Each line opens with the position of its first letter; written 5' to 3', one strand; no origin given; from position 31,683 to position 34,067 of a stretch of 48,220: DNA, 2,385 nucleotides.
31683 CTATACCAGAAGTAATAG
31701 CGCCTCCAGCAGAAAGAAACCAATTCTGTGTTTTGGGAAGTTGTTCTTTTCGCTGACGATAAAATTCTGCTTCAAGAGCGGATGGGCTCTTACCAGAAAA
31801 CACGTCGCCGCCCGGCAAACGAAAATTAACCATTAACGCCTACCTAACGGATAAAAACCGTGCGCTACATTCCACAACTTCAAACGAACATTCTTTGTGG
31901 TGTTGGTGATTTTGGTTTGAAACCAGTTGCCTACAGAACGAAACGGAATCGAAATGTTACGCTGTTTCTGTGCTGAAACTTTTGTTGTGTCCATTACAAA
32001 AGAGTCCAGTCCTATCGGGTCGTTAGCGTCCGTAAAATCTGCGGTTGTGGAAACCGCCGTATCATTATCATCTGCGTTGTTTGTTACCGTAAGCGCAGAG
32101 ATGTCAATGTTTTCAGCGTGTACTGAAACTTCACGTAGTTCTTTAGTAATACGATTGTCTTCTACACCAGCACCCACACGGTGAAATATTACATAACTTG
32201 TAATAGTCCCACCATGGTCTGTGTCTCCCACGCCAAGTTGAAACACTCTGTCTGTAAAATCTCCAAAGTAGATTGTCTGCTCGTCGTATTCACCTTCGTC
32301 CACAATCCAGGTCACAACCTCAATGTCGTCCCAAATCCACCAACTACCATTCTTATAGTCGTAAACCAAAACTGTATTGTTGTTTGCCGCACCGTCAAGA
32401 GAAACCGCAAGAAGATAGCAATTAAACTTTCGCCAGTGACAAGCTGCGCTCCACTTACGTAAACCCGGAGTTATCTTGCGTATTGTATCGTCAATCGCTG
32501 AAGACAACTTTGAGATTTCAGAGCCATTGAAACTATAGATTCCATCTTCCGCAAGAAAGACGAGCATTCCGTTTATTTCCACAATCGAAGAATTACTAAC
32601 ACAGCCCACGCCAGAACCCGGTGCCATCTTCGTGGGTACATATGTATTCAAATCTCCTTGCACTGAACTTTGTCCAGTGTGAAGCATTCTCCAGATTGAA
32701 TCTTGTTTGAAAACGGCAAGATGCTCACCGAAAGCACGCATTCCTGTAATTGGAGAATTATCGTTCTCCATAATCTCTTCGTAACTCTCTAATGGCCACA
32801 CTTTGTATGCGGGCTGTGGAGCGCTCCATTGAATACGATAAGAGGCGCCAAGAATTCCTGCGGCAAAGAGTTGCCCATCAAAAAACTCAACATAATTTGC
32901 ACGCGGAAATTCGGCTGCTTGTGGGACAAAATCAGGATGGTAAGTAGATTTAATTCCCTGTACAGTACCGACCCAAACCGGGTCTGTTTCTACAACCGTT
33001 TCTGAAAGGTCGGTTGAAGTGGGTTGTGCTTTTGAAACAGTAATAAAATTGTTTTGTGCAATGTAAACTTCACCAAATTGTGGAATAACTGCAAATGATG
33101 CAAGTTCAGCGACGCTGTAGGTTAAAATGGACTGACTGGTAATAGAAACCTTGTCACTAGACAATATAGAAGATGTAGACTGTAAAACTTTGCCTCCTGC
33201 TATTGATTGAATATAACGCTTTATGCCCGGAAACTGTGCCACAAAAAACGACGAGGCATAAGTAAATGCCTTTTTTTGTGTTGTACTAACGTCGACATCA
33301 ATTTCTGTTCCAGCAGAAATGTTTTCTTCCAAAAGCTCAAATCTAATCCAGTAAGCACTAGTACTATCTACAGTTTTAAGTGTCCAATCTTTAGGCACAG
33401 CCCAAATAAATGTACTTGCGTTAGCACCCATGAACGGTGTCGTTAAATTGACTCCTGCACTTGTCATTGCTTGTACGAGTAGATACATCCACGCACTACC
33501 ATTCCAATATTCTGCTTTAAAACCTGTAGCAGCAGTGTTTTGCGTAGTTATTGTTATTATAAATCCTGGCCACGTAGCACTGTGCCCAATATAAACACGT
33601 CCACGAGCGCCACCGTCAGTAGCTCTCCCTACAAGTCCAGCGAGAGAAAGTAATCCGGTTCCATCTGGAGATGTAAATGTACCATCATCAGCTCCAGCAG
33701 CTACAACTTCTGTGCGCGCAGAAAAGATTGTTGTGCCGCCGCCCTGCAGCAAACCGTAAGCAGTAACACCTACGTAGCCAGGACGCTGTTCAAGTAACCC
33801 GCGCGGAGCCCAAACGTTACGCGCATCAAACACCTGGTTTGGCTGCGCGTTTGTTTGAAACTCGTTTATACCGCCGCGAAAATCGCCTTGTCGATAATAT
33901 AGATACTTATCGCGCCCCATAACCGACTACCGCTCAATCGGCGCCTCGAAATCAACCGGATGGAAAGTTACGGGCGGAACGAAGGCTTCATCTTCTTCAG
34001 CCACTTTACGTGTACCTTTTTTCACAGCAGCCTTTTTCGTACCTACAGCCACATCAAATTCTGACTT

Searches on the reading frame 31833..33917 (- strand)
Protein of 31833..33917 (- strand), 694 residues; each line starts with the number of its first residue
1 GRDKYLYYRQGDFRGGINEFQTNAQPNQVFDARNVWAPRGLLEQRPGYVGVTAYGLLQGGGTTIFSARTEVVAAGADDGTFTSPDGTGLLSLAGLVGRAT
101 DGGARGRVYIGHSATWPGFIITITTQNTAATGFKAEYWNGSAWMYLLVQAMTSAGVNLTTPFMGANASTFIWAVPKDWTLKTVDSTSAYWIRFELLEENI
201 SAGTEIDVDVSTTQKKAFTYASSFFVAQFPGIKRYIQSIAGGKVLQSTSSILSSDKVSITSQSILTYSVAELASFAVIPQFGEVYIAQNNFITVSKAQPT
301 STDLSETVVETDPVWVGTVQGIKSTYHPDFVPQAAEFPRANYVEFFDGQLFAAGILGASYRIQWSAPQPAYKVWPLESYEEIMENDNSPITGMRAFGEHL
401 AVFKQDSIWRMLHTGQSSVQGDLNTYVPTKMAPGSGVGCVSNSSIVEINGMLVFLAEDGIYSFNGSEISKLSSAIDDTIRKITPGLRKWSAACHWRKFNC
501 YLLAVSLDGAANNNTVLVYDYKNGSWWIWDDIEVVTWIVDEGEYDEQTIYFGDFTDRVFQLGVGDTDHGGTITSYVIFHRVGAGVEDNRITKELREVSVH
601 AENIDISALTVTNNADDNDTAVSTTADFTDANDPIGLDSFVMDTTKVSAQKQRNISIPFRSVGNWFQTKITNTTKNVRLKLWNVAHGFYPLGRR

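Call 15: search_protein_families(library=phrogs, proteins=[window:31833-33917:-], max_evalue=0.001)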
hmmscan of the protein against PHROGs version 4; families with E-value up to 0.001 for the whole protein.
window:31833-33917:- (694 aa): 3 families
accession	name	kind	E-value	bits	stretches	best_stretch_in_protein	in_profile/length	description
phrog_3287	-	head and packaging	9e-13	48.9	1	357-541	170-362/524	virion structural protein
phrog_511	-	head and packaging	1.1e-08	34.9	1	388-477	605-686/862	internal virion protein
phrog_8094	-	tail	8.1e-06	25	1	386-473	394-476/769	tail appendage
